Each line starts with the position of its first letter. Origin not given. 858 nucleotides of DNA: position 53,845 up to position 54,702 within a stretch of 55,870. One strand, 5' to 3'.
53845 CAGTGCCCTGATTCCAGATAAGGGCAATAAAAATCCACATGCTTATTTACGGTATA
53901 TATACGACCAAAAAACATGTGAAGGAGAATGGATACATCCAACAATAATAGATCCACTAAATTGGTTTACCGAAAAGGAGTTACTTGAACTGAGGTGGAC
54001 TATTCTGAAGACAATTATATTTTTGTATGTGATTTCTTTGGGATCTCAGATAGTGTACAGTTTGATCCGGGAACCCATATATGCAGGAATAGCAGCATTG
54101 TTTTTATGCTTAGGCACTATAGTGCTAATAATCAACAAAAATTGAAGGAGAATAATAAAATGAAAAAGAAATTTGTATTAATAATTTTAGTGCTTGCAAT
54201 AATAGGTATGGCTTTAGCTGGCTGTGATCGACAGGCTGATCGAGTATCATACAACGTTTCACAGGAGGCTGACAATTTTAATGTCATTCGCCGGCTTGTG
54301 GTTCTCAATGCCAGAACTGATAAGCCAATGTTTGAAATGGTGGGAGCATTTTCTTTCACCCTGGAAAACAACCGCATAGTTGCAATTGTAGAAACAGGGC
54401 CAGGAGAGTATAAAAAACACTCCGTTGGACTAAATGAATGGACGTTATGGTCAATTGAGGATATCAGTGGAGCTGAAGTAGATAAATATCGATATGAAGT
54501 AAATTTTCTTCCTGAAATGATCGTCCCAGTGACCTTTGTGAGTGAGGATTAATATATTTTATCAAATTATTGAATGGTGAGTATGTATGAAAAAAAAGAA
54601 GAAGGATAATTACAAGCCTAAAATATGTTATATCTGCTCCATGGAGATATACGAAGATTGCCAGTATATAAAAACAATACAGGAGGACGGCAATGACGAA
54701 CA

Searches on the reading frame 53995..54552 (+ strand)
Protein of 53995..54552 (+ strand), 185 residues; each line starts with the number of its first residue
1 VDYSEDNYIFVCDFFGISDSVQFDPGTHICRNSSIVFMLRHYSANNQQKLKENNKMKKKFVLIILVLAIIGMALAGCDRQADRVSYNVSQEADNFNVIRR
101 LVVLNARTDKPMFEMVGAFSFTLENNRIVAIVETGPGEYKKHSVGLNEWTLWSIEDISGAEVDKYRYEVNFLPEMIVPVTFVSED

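Call 56: search_protein_families(library=pfam, proteins=[window:53995-54552:+], max_evalue=0.001)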
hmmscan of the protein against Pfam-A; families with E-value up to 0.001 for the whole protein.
window:53995-54552:+ (185 aa): 1 family
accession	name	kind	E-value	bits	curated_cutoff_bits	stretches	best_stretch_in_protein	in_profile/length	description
PF25682.1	Phage_VG64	-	1.1e-44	151.6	27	1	57-180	2-123/127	Mycobacterium phage VG64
